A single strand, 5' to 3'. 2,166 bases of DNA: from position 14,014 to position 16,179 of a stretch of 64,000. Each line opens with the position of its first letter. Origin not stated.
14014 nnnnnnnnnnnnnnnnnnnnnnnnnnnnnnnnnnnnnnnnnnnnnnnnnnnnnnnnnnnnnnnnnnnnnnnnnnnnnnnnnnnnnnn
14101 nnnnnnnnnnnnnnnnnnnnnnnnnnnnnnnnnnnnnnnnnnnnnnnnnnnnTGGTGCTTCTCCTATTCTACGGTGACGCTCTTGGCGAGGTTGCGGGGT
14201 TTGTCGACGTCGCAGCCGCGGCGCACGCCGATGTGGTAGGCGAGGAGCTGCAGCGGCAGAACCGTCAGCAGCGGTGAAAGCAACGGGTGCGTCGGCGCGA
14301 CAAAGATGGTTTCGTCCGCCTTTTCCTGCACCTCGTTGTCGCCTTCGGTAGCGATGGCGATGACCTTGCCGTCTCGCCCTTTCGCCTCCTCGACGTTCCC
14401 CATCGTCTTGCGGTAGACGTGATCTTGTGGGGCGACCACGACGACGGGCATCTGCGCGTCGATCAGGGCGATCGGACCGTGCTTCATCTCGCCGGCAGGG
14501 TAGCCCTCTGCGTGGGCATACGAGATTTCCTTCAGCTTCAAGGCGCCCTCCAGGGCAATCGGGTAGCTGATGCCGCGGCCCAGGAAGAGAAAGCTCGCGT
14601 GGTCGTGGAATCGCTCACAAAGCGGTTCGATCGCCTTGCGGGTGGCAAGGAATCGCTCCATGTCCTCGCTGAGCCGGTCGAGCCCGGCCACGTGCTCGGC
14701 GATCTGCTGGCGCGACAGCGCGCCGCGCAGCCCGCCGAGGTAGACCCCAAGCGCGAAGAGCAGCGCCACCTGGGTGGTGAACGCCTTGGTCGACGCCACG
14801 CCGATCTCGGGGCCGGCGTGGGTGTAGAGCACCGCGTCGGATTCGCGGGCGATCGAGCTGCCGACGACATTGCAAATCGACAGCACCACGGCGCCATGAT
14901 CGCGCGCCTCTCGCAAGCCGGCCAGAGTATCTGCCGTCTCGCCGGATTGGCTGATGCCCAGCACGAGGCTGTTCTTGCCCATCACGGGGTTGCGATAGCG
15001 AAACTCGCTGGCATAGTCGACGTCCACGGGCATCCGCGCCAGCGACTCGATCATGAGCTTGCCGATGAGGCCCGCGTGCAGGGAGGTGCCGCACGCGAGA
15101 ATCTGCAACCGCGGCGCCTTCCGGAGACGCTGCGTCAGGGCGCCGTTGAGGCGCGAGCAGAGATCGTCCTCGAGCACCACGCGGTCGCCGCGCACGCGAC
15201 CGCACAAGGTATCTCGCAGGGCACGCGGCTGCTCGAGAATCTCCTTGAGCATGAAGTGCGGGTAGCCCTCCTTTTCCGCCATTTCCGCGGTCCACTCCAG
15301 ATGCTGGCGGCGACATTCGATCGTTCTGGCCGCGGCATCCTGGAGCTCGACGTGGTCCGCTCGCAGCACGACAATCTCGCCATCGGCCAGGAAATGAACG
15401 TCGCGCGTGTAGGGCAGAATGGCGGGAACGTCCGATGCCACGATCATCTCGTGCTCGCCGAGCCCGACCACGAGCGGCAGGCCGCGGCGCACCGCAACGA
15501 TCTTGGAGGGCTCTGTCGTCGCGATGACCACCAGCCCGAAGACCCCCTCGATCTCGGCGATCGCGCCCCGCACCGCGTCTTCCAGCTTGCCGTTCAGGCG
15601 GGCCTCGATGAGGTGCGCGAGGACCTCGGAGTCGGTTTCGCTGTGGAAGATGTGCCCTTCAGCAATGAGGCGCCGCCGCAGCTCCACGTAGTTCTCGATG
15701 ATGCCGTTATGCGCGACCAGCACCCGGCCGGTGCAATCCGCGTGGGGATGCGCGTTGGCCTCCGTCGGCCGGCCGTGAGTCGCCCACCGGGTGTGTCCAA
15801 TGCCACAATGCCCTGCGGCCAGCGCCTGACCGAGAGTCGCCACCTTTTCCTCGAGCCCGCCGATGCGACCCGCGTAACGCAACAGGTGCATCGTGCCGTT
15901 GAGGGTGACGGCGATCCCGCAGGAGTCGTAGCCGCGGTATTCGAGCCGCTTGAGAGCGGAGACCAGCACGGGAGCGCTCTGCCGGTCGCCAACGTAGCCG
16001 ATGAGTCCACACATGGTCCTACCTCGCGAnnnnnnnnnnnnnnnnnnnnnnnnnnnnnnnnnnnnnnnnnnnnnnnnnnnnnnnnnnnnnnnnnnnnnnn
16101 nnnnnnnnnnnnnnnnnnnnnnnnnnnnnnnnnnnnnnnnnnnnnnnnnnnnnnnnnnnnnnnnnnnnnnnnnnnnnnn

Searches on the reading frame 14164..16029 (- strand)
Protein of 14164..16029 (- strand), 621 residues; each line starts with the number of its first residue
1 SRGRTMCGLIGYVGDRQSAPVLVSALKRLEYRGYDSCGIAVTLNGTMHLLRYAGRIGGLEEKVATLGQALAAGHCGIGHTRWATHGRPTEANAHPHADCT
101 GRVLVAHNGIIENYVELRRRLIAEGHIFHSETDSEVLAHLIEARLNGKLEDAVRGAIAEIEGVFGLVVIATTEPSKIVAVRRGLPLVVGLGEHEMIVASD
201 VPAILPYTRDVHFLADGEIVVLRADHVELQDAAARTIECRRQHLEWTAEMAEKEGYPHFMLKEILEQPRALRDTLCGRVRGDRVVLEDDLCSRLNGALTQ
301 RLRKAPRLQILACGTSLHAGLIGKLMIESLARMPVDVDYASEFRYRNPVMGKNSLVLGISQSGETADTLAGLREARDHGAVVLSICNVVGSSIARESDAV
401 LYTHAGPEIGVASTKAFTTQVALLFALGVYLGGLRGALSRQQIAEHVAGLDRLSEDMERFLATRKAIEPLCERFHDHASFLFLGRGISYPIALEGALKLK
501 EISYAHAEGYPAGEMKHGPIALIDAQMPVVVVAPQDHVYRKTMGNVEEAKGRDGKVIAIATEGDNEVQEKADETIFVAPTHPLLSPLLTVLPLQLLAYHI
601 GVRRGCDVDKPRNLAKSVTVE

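Call 30: search_protein_families(library=pfam, proteins=[window:14164-16029:-], max_evalue=0.00001)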
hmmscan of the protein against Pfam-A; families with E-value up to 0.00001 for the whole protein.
window:14164-16029:- (621 aa): 3 families
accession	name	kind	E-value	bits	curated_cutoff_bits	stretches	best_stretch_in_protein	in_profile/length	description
PF01380.27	SIS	-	1.3e-60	203.3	25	2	302-427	2-128/131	SIS domain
PF13522.11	GATase_6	-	2.7e-19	69.9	27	1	72-199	9-129/130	Glutamine amidotransferase domain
PF13537.11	GATase_7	-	3.9e-14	53.2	25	1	89-205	9-122/123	Glutamine amidotransferase domain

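Call 43: find_homologous_proteins(query=window:14167-16029:-, max_evalue=1e-50)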
Query window:14167-16029:- (621 aa): 8000 proteins with E <= 1e-50 among 8000 candidates; the best 120 are listed.
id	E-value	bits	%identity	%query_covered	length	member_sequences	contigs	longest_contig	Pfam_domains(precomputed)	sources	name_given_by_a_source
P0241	0.0e+0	1372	100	99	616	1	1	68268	PF01380.28,PF13522.12,PF13537.12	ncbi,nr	ncbi:MAG: glutamine--fructose-6-phosphate transaminase (isomerizing) [Candidatus Schekmanbacteria ba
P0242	1.1e-251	855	63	99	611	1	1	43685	PF01380.28,PF13522.12,PF13537.12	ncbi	-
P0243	3.4e-251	853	63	99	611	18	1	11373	PF01380.28,PF13522.12,PF13537.12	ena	-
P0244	1.2e-247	841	61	99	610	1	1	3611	PF01380.28,PF13522.12,PF13537.12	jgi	jgi:glucosamine--fructose-6-phosphate aminotransferase (isomerizing)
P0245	2.1e-247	841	62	99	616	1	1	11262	PF01380.28,PF13522.12,PF13537.12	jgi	jgi:glutamine---fructose-6-phosphate transaminase (isomerizing)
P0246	5.4e-247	839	62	99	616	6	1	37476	PF01380.28,PF13522.12,PF13537.12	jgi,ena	-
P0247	2.2e-246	837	63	99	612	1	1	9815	PF01380.28,PF13522.12,PF13537.12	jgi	jgi:glucosamine--fructose-6-phosphate aminotransferase (isomerizing)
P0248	3.0e-246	837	62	99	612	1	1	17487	PF01380.28,PF13522.12,PF13537.12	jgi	-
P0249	3.4e-246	837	63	99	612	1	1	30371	PF01380.28,PF13522.12,PF13537.12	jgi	jgi:glutamine---fructose-6-phosphate transaminase (isomerizing)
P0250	5.6e-246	836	62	100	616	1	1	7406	PF01380.28,PF13522.12,PF13537.12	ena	-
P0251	6.8e-246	836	61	99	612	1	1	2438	PF01380.28,PF13522.12,PF13537.12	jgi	jgi:glutamine---fructose-6-phosphate transaminase (isomerizing)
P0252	7.0e-246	836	61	99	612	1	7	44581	PF01380.28,PF13522.12,PF13537.12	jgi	jgi:glucosamine--fructose-6-phosphate aminotransferase (isomerizing)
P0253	8.3e-246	835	61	99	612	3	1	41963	PF01380.28,PF13522.12,PF13537.12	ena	-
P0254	1.3e-245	835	61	100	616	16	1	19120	PF01380.28,PF13522.12,PF13537.12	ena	-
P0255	3.0e-245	833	61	99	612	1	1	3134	PF01380.28,PF13522.12,PF13537.12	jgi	jgi:glutamine---fructose-6-phosphate transaminase (isomerizing)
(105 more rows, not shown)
